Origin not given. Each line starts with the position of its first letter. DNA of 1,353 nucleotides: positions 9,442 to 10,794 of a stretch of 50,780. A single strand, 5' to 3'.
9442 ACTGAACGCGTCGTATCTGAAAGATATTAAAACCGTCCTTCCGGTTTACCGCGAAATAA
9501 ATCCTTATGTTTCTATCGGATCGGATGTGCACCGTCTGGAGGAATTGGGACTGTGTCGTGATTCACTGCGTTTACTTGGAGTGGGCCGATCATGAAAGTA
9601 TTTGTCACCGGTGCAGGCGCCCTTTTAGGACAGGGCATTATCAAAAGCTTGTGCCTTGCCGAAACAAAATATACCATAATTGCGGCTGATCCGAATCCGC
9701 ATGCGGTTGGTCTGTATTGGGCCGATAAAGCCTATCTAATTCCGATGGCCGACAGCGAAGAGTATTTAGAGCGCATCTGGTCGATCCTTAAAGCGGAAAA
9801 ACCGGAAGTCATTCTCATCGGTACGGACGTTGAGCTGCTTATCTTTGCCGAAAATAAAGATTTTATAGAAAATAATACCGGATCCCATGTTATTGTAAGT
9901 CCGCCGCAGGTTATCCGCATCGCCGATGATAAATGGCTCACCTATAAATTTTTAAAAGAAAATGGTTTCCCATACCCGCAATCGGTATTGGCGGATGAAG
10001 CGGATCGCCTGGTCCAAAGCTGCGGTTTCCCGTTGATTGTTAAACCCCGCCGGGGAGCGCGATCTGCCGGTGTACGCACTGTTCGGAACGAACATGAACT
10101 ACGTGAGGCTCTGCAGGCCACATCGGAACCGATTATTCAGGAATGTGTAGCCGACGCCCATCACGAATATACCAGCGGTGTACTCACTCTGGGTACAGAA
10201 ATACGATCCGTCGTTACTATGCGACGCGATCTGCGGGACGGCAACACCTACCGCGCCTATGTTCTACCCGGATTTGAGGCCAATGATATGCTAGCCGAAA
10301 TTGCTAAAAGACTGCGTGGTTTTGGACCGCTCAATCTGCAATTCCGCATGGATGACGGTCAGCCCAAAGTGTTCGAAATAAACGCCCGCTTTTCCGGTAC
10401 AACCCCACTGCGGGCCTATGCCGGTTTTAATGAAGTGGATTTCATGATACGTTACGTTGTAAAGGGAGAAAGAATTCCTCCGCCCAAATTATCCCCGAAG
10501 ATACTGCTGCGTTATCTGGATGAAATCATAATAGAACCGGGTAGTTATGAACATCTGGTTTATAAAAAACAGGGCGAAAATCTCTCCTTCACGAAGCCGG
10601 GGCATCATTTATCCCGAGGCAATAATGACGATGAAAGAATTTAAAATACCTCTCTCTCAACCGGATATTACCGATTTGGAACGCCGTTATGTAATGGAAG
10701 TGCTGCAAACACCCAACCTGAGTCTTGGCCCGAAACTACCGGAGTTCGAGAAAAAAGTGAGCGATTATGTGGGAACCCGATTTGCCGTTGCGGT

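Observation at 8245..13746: Predicted N-acylated di-amino sugar pathway: PglF-like dehydratase plus DegT aminotransferase plus an ATP-grasp ligase in place of the usual N-acetyltransferase, with a PglC-type initiating transferase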

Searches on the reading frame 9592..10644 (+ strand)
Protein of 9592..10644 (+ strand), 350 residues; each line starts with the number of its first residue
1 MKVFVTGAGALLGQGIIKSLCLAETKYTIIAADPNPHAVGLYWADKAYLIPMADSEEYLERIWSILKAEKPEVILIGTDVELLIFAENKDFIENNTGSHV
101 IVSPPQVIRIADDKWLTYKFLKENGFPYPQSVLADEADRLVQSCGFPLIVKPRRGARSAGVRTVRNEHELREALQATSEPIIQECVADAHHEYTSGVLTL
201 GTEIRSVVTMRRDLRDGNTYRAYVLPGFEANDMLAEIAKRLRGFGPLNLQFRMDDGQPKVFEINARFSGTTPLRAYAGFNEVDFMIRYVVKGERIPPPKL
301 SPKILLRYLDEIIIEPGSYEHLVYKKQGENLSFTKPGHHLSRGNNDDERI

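Call 3: search_protein_families(library=pfam, proteins=[window:9592-10644:+])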
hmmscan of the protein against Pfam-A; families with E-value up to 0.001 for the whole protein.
window:9592-10644:+ (350 aa): 8 families
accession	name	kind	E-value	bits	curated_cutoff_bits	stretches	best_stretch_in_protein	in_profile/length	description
PF02655.19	ATP-grasp_3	-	3.9e-13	50.2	23.2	1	111-270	1-160/160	ATP-grasp domain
PF15632.11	ATPgrasp_Ter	-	1.1e-10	41.8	29.1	1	223-309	42-128/131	ATP-grasp in the biosynthetic pathway with Ter operon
PF21360.3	PylC-like_N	-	5.2e-10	39.8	27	1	25-93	21-89/96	PylC-like, N-terminal domain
PF08443.16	RimK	-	5.2e-07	29.9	21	1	111-224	1-116/188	RimK-like ATP-grasp domain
PF13535.11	ATP-grasp_4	-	1.8e-05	24.9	27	1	145-181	2-38/160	ATP-grasp domain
PF07478.18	Dala_Dala_lig_C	-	1.8e-05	24.8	24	1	136-178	27-69/204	D-ala D-ala ligase C-terminus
PF02786.22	CPSase_L_D2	-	2.2e-05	24.5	19.8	0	124-178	12-71/211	Carbamoyl-phosphate synthase L chain, ATP binding domain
PF02222.28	ATP-grasp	-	4e-05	23.8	27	1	120-266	2-162/179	ATP-grasp domain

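Call 4: search_protein_families(library=ncbifam, proteins=[window:9592-10644:+])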
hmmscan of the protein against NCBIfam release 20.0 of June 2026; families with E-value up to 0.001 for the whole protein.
window:9592-10644:+ (350 aa): 39 families (the best 25 are shown)
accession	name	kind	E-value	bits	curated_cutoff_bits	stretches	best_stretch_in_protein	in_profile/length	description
NF009402.0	PRK12767.1-1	equivalog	2.2e-117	391.6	218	1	1-317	3-326/329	carbamoyl phosphate synthase-like protein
NF009405.0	PRK12767.1-4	equivalog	3.7e-47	160.9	390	1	25-296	25-294/320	carbamoyl phosphate synthase-like protein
NF009404.0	PRK12767.1-3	equivalog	6.6e-31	107.5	316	1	28-289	27-306/344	carbamoyl phosphate synthase-like protein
NF009406.0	PRK12767.1-5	equivalog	1.2e-29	103.5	271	1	26-288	27-292/327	carbamoyl phosphate synthase-like protein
NF009403.0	PRK12767.1-2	equivalog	1.7e-29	103.1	286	1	24-221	19-219/342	carbamoyl phosphate synthase-like protein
NF053643.1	Ddl_archaea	equivalog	1e-15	57.6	500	1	25-186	21-180/367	putative pseudomurein biosynthesis ATP-grasp protein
TIGR00768.1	rimK_fam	subfamily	1.2e-12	47.8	143.4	1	96-179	71-156/276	RimK family alpha-L-glutamate ligase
TIGR01369.1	CPSaseII_lrg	equivalog_domain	4.7e-12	44.4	1027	2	231-287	805-862/1052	carbamoyl-phosphate synthase (glutamine-hydrolyzing) large subunit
NF002563.0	PRK02186.1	subfamily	3.9e-11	41.9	625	1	104-270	98-280/890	argininosuccinate lyase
NF003671.0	PRK05294.1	equivalog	1.9e-10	39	599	1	22-176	37-194/1058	carbamoyl-phosphate synthase large subunit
TIGR02144.1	LysX_arch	equivalog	1.6e-09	37.3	275.6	1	94-175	69-152/281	lysine biosynthesis protein LysX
TIGR03909.1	pyrrolys_PylC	equivalog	7e-09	34.9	248.3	1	92-295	81-283/374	3-methylornithine--L-lysine ligase PylC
NF006406.0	PRK08654.1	equivalog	1.6e-08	33.5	739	1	31-179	32-186/499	acetyl-CoA carboxylase biotin carboxylase subunit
NF002378.0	PRK01372.1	subfamily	1.8e-07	30.2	243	1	109-178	96-167/305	D-alanine--D-alanine ligase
NF006766.0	PRK09288.1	equivalog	3.6e-07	29.3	339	1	25-178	34-182/396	formate-dependent phosphoribosylglycinamide formyltransferase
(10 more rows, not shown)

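Call 6: find_homologous_proteins(query=window:9592-10644:+)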
Query window:9592-10644:+ (350 aa): 2173 proteins with E <= 0.001 among 5250 candidates; the best 120 are listed.
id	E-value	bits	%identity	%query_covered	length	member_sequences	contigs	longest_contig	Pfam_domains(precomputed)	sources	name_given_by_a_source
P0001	2.5e-234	795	100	100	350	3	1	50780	PF13535.12,PF15632.12,PF02786.23,PF08443.17,PF02655.20,PF21360.4,PF07478.19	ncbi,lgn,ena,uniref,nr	ncbi:MAG TPA: ATP-grasp domain-containing protein [Caldithrix abyssi]|uniref:ATP-grasp domain-contai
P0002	4.7e-129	448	59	97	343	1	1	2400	PF13535.12,PF15632.12,PF02655.20,PF21360.4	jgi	jgi:carbamoyl-phosphate synthase large subunit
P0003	9.5e-128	444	60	96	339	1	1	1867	PF15632.12,PF08443.17,PF02655.20,PF21360.4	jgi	jgi:carbamoyl-phosphate synthase large subunit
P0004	4.8e-127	442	63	92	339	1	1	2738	PF15632.12,PF02655.20,PF21360.4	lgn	-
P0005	6.0e-127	442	61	96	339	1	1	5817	PF13535.12,PF15632.12,PF08443.17,PF02655.20,PF21360.4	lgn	-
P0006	1.4e-126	440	59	96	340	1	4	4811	PF13535.12,PF15632.12,PF08443.17,PF02655.20,PF21360.4,PF07478.19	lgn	-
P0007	3.9e-126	439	60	97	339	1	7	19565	PF13535.12,PF15632.12,PF08443.17,PF02655.20,PF21360.4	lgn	-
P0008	1.3e-125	437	58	97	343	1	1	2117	PF15632.12,PF02655.20,PF21360.4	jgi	jgi:carbamoyl-phosphate synthase large subunit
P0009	1.4e-125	437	62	92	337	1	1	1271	PF15632.12,PF08443.17,PF02655.20,PF21360.4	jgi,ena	jgi:carbamoyl-phosphate synthase large subunit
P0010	2.0e-125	436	60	96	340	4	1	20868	PF13535.12,PF15632.12,PF08443.17,PF02655.20,PF21360.4,PF07478.19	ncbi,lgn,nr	ncbi:MAG: ATP-grasp domain-containing protein [Chloroflexi bacterium]|nr:ATP-grasp domain-containing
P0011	3.1e-125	436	59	96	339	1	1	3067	PF15632.12,PF08443.17,PF02655.20,PF21360.4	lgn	-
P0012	3.3e-125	436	58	97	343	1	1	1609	PF13535.12,PF15632.12,PF02655.20,PF21360.4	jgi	jgi:carbamoyl-phosphate synthase large subunit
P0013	3.5e-125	436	60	96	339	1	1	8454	PF15632.12,PF08443.17,PF02655.20,PF21360.4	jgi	jgi:carbamoyl-phosphate synthase large subunit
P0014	5.0e-125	435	62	90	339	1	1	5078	PF15632.12,PF08443.17,PF02655.20,PF21360.4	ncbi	-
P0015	5.1e-125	435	62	90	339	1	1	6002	PF13535.12,PF15632.12,PF08443.17,PF02655.20,PF21360.4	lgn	-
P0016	5.8e-125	435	61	96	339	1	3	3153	PF15632.12,PF08443.17,PF02655.20,PF21360.4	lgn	-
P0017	1.7e-124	433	57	96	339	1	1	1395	PF15632.12,PF08443.17,PF02655.20,PF21360.4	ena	-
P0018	7.2e-124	431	57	96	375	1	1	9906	PF13535.12,PF15632.12,PF02655.20,PF21360.4,PF07478.19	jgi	jgi:carbamoyl-phosphate synthase large subunit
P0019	9.0e-124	431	59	96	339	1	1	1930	PF15632.12,PF08443.17,PF02655.20,PF21360.4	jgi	jgi:carbamoyl-phosphate synthase large subunit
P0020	1.5e-123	430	61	92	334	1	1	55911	PF13535.12,PF15632.12,PF08443.17,PF02655.20,PF21360.4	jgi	jgi:carbamoyl-phosphate synthase large subunit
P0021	3.2e-123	429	59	93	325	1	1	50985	PF13535.12,PF15632.12,PF02222.28,PF08443.17,PF02655.20,PF21360.4,PF07478.19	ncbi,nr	ncbi:MAG: ATP-grasp domain-containing protein [Calothrix sp. MO_167.B12]|nr:ATP-grasp domain-contain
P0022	8.3e-123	428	60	90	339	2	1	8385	PF13535.12,PF15632.12,PF08443.17,PF02655.20,PF21360.4,PF07478.19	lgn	-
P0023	2.3e-122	426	61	90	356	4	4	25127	PF13535.12,PF15632.12,PF08443.17,PF02655.20,PF21360.4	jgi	jgi:carbamoyl-phosphate synthase large subunit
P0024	4.6e-122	425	59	91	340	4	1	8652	PF13535.12,PF15632.12,PF08443.17,PF02655.20,PF21360.4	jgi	jgi:carbamoyl-phosphate synthase large subunit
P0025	1.1e-121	424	63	90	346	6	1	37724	PF13535.12,PF15632.12,PF08443.17,PF02655.20,PF21360.4,PF07478.19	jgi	jgi:carbamoyl-phosphate synthase large subunit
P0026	1.4e-121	424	60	90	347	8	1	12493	PF13535.12,PF15632.12,PF08443.17,PF02655.20,PF21360.4,PF07478.19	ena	-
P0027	1.4e-121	424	60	92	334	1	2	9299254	PF13535.12,PF15632.12,PF08443.17,PF02655.20,PF21360.4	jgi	jgi:carbamoyl-phosphate synthase large subunit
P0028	1.4e-121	424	59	90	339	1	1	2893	PF15632.12,PF08443.17,PF02655.20,PF21360.4,PF07478.19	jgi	jgi:carbamoyl-phosphate synthase large subunit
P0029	1.9e-121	423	59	93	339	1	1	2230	PF13535.12,PF15632.12,PF08443.17,PF02655.20,PF21360.4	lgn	-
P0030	4.5e-121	422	60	91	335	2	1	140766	PF13535.12,PF15632.12,PF08443.17,PF02655.20,PF21360.4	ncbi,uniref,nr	ncbi:ATP-grasp domain-containing protein [Chlorogloeopsis sp. ULAP01]|uniref:ATP-grasp domain-contai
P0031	6.1e-121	422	59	92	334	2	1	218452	PF13535.12,PF15632.12,PF08443.17,PF02655.20,PF21360.4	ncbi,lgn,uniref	ncbi:ATP-grasp domain-containing protein [Scytonema sp. PRP1]|uniref:ATP-grasp domain-containing pro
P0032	9.6e-121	421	59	92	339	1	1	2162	PF13535.12,PF15632.12,PF08443.17,PF02655.20,PF21360.4,PF07478.19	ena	-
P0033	1.2e-120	421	56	97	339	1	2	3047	PF13535.12,PF15632.12,PF02655.20,PF21360.4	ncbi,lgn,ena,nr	ncbi:ATP-grasp domain-containing protein [candidate division NPL-UPA2 bacterium]|nr:ATP-grasp domain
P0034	1.2e-120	421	60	90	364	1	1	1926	PF15632.12,PF08443.17,PF02655.20,PF21360.4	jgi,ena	-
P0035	1.3e-120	421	57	97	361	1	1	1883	PF15632.12,PF02655.20,PF21360.4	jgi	jgi:carbamoyl-phosphate synthase large subunit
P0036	1.3e-120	421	60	90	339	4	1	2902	PF13535.12,PF15632.12,PF08443.17,PF02655.20,PF21360.4,PF07478.19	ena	-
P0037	1.4e-120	421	56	97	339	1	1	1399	PF15632.12,PF08443.17,PF02655.20,PF21360.4,PF07478.19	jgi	-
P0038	1.5e-120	420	59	97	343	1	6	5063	PF13535.12,PF15632.12,PF08443.17,PF02655.20,PF21360.4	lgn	-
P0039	2.0e-120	420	62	90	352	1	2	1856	PF13535.12,PF15632.12,PF08443.17,PF02655.20,PF21360.4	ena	-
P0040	2.1e-120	420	57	97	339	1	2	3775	PF15632.12,PF08443.17,PF02655.20,PF21360.4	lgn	-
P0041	2.7e-120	420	59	91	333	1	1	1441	PF13535.12,PF15632.12,PF08443.17,PF02655.20,PF21360.4,PF07478.19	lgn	-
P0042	2.8e-120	420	56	97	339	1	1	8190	PF13535.12,PF15632.12,PF08443.17,PF02655.20,PF21360.4,PF07478.19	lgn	-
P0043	5.1e-120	419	62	90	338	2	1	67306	PF13535.12,PF15632.12,PF08443.17,PF02655.20,PF21360.4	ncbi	-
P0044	8.1e-120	418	55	96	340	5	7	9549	PF13535.12,PF15632.12,PF08443.17,PF02655.20,PF21360.4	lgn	-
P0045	1.3e-119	417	57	96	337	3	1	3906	PF13535.12,PF15632.12,PF08443.17,PF02655.20,PF21360.4,PF07478.19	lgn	-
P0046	1.5e-119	417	56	93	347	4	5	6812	PF13535.12,PF15632.12,PF08443.17,PF02655.20,PF21360.4,PF07478.19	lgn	-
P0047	2.2e-119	417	60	90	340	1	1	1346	PF13535.12,PF15632.12,PF08443.17,PF02655.20,PF21360.4,PF07478.19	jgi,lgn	jgi:carbamoyl-phosphate synthase large subunit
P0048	2.4e-119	417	56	96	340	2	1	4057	PF13535.12,PF15632.12,PF08443.17,PF02655.20,PF21360.4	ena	-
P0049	2.5e-119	416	57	97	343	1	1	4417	PF15632.12,PF02655.20,PF21360.4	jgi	jgi:carbamoyl-phosphate synthase large subunit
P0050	3.1e-119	416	56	97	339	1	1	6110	PF13535.12,PF15632.12,PF08443.17,PF02655.20,PF21360.4,PF07478.19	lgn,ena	-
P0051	3.1e-119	416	56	96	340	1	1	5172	PF13535.12,PF15632.12,PF08443.17,PF02655.20,PF21360.4,PF07478.19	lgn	-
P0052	6.8e-119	415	62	90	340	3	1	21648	PF13535.12,PF15632.12,PF02655.20,PF21360.4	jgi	jgi:carbamoyl-phosphate synthase large subunit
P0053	9.7e-119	415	55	97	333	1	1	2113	PF13535.12,PF15632.12,PF08443.17,PF02655.20,PF21360.4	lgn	-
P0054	1.2e-118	414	56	97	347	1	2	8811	PF13535.12,PF15632.12,PF02655.20,PF21360.4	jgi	jgi:carbamoyl-phosphate synthase large subunit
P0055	1.9e-118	414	59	90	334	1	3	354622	PF13535.12,PF15632.12,PF08443.17,PF02655.20,PF21360.4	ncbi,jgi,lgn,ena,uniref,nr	ncbi:ATP-grasp domain-containing protein [Aetokthonos hydrillicola Thurmond2011]|jgi:carbamoyl-phosp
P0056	4.4e-118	412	57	96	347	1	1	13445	PF13535.12,PF15632.12,PF08443.17,PF02655.20,PF21360.4,PF07478.19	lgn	-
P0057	4.5e-118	412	57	95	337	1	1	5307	PF13535.12,PF15632.12,PF08443.17,PF02655.20,PF07478.19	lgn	-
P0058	5.1e-118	412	58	90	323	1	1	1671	PF15632.12,PF08443.17,PF02655.20,PF21360.4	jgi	jgi:carbamoyl-phosphate synthase large subunit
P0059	5.9e-118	412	59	90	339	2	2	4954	PF13535.12,PF15632.12,PF08443.17,PF02655.20,PF21360.4,PF07478.19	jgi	-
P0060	9.6e-118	411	57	96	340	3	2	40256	PF13535.12,PF15632.12,PF08443.17,PF02655.20,PF21360.4,PF07478.19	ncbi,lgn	-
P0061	1.5e-117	411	54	99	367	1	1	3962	PF15632.12,PF02655.20,PF21360.4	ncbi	-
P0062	2.3e-117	410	55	96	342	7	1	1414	PF13535.12,PF15632.12,PF02655.20,PF21360.4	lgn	-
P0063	3.0e-117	410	54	98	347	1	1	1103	PF15632.12,PF02655.20,PF21360.4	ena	-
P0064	3.3e-117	409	59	90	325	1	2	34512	PF13535.12,PF15632.12,PF08443.17,PF02655.20,PF21360.4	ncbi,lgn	-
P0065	1.1e-116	408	58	90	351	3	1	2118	PF13535.12,PF15632.12,PF08443.17,PF02655.20,PF21360.4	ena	-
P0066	1.3e-116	407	56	92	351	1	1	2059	PF15632.12,PF08443.17,PF02655.20,PF21360.4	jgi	jgi:carbamoyl-phosphate synthase large subunit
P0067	2.1e-116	407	58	90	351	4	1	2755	PF13535.12,PF15632.12,PF08443.17,PF02655.20,PF21360.4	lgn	-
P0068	7.8e-116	405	56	96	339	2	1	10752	PF15632.12,PF08443.17,PF02655.20,PF21360.4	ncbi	-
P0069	8.4e-116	405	56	96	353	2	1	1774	PF15632.12,PF02655.20,PF21360.4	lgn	-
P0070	9.4e-116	405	60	91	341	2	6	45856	PF13535.12,PF15632.12,PF02655.20,PF21360.4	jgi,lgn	jgi:carbamoyl-phosphate synthase large subunit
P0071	1.4e-115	404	56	96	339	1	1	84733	PF13535.12,PF15632.12,PF02655.20,PF21360.4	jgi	jgi:carbamoyl-phosphate synthase large subunit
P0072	3.1e-115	403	56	90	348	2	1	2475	PF13535.12,PF15632.12,PF02655.20,PF21360.4,PF07478.19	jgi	-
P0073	4.1e-115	403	59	90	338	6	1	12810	PF13535.12,PF15632.12,PF08443.17,PF02655.20,PF21360.4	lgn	-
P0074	6.1e-115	402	54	96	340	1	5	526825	PF13535.12,PF15632.12,PF08443.17,PF02655.20,PF21360.4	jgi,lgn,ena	jgi:carbamoyl-phosphate synthase large subunit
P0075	1.1e-113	398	57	87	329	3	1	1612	PF15632.12,PF08443.17,PF02655.20,PF21360.4,PF07478.19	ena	-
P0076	1.4e-113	398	57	93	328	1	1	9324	PF13535.12,PF15632.12,PF08443.17,PF02655.20,PF21360.4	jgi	jgi:carbamoyl-phosphate synthase large subunit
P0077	1.1e-112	395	53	99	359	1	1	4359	PF15632.12,PF02655.20,PF21360.4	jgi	jgi:carbamoyl-phosphate synthase large subunit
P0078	1.3e-111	391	53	97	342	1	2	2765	PF15632.12,PF02655.20,PF21360.4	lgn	-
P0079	1.2e-110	388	51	98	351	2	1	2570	PF15632.12,PF08443.17,PF02655.20,PF21360.4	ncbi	-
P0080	3.6e-110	386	56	88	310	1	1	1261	PF13535.12,PF15632.12,PF08443.17,PF02655.20,PF21360.4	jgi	-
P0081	4.3e-109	383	54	90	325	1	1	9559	PF13535.12,PF15632.12,PF08443.17,PF02655.20,PF21360.4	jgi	-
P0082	6.1e-109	382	60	89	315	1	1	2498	PF13535.12,PF15632.12,PF02655.20,PF21360.4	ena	-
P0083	7.3e-109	382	59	89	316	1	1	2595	PF15632.12,PF02655.20,PF21360.4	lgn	-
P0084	8.3e-109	382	56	94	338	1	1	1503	PF13535.12,PF15632.12,PF08443.17,PF02655.20,PF21360.4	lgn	-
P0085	2.3e-108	380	57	90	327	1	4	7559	PF13535.12,PF15632.12,PF02655.20,PF21360.4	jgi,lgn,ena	-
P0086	9.3e-108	378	54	90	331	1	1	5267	PF13535.12,PF15632.12,PF02655.20,PF21360.4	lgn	-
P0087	3.3e-107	377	56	90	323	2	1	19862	PF13535.12,PF15632.12,PF02655.20,PF21360.4,PF07478.19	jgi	jgi:carbamoyl-phosphate synthase large subunit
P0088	4.0e-107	376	55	92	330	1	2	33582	PF15632.12,PF08443.17,PF02655.20,PF21360.4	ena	-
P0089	6.3e-106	372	54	90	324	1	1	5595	PF13535.12,PF15632.12,PF02655.20,PF21360.4,PF07478.19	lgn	-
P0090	1.7e-105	371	54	90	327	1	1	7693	PF13535.12,PF15632.12,PF02786.23,PF08443.17,PF02655.20,PF21360.4,PF07478.19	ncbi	-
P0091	2.3e-105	371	54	90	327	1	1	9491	PF13535.12,PF15632.12,PF02786.23,PF08443.17,PF02655.20,PF21360.4,PF07478.19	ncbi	-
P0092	2.3e-105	371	54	90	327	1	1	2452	PF13535.12,PF15632.12,PF02786.23,PF08443.17,PF02655.20,PF21360.4,PF07478.19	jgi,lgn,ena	-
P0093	2.3e-105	371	54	90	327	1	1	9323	PF13535.12,PF15632.12,PF02786.23,PF08443.17,PF02655.20,PF21360.4,PF07478.19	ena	-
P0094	3.8e-105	370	52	91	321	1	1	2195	PF13535.12,PF15632.12,PF02786.23,PF02655.20,PF21360.4,PF07478.19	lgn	-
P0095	4.3e-105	370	54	90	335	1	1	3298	PF13535.12,PF15632.12,PF02655.20,PF21360.4,PF07478.19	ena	-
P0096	5.0e-105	369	54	91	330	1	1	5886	PF13535.12,PF15632.12,PF02786.23,PF08443.17,PF02655.20,PF21360.4,PF07478.19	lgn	-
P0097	8.0e-105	369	55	90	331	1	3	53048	PF15632.12,PF02786.23,PF02655.20,PF21360.4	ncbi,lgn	-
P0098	2.5e-104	367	53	90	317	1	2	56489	PF13535.12,PF15632.12,PF08443.17,PF02655.20,PF21360.4,PF07478.19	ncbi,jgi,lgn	-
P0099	2.6e-104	367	52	93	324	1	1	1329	PF13535.12,PF15632.12,PF02786.23,PF02655.20,PF21360.4,PF07478.19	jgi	jgi:carbamoyl-phosphate synthase large subunit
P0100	3.0e-104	367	53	90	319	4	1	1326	PF15632.12,PF08443.17,PF02655.20,PF21360.4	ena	-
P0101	3.8e-104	367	54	90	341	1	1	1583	PF13535.12,PF15632.12,PF02786.23,PF08443.17,PF02655.20,PF21360.4,PF07478.19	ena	-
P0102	4.0e-104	366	51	91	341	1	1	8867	PF13535.12,PF15632.12,PF08443.17,PF02655.20,PF21360.4,PF07478.19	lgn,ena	-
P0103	6.1e-104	366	54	91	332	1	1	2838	PF15632.12,PF02655.20,PF21360.4,PF07478.19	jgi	jgi:carbamoyl-phosphate synthase large subunit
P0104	8.1e-104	365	52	90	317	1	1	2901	PF13535.12,PF15632.12,PF08443.17,PF02655.20,PF21360.4,PF07478.19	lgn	-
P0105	9.3e-104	365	54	90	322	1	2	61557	PF13535.12,PF15632.12,PF02655.20,PF21360.4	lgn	-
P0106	1.7e-103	364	53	90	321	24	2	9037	PF13535.12,PF15632.12,PF02786.23,PF08443.17,PF02655.20,PF21360.4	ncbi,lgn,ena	-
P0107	1.9e-103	364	53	91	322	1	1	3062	PF13535.12,PF15632.12,PF02655.20,PF21360.4,PF07478.19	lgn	-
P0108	3.3e-103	363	52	92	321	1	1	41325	PF15632.12,PF02655.20,PF21360.4,PF07478.19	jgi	jgi:carbamoyl-phosphate synthase large subunit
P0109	3.4e-103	363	53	90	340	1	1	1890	PF13535.12,PF15632.12,PF02786.23,PF08443.17,PF02655.20,PF21360.4,PF07478.19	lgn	-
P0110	4.0e-103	363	54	92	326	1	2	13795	PF15632.12,PF02655.20,PF21360.4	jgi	jgi:carbamoyl-phosphate synthase large subunit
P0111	4.5e-103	363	54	91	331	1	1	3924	PF13535.12,PF15632.12,PF02786.23,PF08443.17,PF02655.20,PF21360.4,PF07478.19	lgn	-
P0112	5.3e-103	363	53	90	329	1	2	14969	PF13535.12,PF15632.12,PF08443.17,PF02655.20,PF21360.4,PF07478.19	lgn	-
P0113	5.3e-103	363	54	91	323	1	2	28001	PF15632.12,PF02655.20,PF21360.4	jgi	jgi:carbamoyl-phosphate synthase large subunit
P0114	5.9e-103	363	54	90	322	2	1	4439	PF15632.12,PF08443.17,PF02655.20,PF21360.4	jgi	jgi:carbamoyl-phosphate synthase large subunit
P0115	6.0e-103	363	52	94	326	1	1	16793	PF15632.12,PF02655.20,PF21360.4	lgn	-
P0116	6.2e-103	363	52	90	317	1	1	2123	PF13535.12,PF15632.12,PF08443.17,PF02655.20,PF21360.4,PF07478.19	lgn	-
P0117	7.0e-103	362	55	90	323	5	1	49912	PF13535.12,PF15632.12,PF02655.20,PF21360.4,PF07478.19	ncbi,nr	ncbi:MAG: ATP-grasp domain-containing protein [Myxococcales bacterium]|nr:ATP-grasp domain-containin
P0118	7.4e-103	362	55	90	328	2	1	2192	PF13535.12,PF15632.12,PF02655.20,PF21360.4,PF07478.19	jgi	jgi:carbamoyl-phosphate synthase large subunit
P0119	7.7e-103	362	53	91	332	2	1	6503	PF15632.12,PF02655.20,PF21360.4,PF07478.19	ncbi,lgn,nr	ncbi:MAG TPA: ATP-grasp domain-containing protein [Longimicrobium sp.]|nr:ATP-grasp domain-containin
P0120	1.0e-102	362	52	92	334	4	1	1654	PF15632.12,PF02655.20,PF21360.4,PF07478.19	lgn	-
